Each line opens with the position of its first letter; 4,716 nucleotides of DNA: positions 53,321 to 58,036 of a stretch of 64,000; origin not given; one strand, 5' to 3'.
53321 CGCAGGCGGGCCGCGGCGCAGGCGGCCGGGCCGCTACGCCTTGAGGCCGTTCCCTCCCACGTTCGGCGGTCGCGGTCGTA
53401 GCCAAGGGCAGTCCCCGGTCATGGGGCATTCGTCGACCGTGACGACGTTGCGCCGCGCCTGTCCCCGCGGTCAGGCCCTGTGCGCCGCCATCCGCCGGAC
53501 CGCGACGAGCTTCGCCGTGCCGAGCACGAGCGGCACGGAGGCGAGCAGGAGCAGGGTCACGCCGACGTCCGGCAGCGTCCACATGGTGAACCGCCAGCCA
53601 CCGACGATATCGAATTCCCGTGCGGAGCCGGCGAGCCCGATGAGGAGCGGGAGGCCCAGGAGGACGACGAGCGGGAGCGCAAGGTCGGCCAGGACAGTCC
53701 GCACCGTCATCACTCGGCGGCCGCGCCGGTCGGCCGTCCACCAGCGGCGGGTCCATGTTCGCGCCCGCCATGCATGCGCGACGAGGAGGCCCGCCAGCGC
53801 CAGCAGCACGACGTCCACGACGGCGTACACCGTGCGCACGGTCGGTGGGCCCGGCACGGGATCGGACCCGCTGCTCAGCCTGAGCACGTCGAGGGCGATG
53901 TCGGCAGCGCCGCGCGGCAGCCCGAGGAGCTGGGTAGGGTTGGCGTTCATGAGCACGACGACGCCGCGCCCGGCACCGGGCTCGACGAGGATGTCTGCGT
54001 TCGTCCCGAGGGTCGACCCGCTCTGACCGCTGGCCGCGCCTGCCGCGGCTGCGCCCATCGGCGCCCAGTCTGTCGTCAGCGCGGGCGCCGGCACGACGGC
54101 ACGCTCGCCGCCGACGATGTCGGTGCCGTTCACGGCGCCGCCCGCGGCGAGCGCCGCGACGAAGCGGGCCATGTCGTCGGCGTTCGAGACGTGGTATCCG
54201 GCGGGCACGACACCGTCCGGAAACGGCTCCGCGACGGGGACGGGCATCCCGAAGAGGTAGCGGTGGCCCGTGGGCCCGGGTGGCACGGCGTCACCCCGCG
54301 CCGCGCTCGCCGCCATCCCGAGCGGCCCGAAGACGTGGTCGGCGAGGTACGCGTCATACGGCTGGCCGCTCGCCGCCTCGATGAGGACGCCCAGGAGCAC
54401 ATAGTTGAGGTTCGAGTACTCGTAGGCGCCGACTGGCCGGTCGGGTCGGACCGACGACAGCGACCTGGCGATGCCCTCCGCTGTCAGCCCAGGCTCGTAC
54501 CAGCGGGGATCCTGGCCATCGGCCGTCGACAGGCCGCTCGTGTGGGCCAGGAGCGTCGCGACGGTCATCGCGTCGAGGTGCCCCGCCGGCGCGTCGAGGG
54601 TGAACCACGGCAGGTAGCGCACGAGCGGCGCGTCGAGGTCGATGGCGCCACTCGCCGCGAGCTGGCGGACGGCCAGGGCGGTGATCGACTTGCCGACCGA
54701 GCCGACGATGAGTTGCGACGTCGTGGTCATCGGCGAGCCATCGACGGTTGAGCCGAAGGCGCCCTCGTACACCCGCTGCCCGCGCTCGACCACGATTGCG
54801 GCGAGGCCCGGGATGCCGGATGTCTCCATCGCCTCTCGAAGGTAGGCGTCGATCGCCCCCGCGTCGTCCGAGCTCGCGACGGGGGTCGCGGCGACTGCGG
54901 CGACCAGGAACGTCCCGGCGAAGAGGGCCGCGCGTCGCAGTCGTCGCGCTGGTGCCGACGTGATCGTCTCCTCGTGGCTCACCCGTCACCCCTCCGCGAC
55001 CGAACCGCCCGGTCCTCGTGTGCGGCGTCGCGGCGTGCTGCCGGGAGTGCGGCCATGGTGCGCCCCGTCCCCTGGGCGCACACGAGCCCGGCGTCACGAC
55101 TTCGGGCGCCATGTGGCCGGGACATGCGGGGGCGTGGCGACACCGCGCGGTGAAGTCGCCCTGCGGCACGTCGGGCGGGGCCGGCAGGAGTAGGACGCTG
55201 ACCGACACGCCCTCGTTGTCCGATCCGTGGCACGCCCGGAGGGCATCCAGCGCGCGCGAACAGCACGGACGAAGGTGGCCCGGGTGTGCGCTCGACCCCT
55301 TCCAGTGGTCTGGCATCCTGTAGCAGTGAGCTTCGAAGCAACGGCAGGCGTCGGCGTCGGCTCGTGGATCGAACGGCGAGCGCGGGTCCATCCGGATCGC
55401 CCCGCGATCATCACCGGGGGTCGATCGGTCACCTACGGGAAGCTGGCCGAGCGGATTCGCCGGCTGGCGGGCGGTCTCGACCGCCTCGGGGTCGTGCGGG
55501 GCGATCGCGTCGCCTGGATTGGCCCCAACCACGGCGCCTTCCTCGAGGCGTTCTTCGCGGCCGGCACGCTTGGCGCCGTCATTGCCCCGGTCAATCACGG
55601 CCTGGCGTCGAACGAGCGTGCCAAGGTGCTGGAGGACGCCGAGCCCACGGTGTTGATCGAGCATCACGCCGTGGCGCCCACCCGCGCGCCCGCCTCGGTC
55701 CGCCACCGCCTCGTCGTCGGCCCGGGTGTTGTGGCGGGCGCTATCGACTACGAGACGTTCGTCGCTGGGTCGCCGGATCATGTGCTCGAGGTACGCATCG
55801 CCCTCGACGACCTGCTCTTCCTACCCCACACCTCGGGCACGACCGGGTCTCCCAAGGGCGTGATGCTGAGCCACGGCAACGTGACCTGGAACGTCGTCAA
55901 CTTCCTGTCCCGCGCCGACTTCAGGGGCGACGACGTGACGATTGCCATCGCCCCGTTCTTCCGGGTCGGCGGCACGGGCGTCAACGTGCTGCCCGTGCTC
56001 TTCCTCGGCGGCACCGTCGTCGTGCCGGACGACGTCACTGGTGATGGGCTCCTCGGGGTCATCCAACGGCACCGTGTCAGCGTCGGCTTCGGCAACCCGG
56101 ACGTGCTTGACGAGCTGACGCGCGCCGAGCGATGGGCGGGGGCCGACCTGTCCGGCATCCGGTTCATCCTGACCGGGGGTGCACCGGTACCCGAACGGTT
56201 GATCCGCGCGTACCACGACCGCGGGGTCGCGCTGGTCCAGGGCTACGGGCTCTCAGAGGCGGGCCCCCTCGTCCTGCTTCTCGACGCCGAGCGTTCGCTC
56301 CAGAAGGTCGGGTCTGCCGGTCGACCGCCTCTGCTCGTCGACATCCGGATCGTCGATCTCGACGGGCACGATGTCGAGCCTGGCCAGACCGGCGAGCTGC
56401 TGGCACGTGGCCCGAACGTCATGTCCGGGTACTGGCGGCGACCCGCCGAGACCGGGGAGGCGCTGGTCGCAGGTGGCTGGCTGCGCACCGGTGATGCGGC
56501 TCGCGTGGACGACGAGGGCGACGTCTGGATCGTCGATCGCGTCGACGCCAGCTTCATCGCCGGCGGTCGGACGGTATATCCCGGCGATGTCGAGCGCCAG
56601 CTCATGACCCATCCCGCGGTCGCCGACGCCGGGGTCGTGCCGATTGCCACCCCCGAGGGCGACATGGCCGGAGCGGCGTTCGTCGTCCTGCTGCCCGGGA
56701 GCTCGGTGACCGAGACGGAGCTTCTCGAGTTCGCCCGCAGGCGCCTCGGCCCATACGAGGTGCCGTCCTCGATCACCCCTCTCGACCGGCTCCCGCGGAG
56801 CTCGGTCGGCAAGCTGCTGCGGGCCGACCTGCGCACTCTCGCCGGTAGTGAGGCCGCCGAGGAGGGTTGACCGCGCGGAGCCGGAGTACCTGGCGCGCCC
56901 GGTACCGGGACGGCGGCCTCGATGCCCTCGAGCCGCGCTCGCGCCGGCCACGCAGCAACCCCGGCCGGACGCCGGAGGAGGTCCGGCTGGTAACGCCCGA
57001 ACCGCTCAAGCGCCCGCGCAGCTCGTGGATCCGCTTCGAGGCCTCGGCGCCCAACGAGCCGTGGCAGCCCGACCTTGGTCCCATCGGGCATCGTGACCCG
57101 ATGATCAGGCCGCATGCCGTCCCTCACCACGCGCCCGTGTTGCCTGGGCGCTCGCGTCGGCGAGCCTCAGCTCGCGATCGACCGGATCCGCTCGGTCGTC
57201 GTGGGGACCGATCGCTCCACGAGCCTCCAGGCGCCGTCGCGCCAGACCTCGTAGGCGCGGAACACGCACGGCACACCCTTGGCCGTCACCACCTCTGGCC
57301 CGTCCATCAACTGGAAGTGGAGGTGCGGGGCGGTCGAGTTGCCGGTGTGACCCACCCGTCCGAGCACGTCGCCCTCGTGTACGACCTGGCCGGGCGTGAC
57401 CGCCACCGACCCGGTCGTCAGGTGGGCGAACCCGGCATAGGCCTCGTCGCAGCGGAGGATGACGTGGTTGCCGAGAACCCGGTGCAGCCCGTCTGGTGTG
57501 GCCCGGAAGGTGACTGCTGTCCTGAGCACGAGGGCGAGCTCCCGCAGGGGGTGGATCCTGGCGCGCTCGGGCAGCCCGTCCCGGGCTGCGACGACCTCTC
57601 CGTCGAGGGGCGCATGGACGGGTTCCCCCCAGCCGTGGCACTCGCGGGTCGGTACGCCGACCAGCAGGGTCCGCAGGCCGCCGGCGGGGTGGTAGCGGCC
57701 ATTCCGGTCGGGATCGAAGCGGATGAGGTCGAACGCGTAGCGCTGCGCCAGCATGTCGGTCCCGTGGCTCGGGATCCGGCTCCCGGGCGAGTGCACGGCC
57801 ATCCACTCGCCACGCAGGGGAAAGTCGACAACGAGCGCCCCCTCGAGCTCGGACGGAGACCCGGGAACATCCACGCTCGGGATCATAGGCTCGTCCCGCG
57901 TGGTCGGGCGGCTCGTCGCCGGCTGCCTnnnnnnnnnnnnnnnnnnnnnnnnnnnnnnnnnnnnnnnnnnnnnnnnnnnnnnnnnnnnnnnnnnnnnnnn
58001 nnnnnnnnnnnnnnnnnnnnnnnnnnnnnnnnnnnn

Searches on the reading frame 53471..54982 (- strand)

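Call 16: search_protein_families(library=pfam, proteins=[window:53471-54982:-], max_evalue=0.0001)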
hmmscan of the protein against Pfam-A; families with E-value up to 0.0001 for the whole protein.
window:53471-54982:- (503 aa): 1 family
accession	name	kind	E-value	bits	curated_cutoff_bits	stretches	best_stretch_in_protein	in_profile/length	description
PF00144.29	Beta-lactamase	-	3.1e-50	171.7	27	1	44-350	1-313/329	Beta-lactamase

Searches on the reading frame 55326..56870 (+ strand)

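Call 16: search_protein_families(library=pfam, proteins=[window:55326-56870:+], max_evalue=0.0001)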
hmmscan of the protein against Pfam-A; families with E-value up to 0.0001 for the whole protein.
window:55326-56870:+ (514 aa): 2 families
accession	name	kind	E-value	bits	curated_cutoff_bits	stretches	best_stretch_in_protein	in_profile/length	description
PF00501.34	AMP-binding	-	1.8e-87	294.1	29.9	1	16-370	2-384/384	AMP-binding enzyme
PF13193.12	AMP-binding_C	-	4.1e-14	53.7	24.5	1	422-496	2-76/76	AMP-binding enzyme C-terminal domain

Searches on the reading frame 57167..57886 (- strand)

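Call 16: search_protein_families(library=pfam, proteins=[window:57167-57886:-], max_evalue=0.0001)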
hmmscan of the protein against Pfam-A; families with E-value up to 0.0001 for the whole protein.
window:57167-57886:- (239 aa): 1 family
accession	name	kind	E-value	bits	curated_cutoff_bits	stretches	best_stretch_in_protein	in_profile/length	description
PF01551.29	Peptidase_M23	-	1.8e-14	54.1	28.7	1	135-195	30-89/96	Peptidase family M23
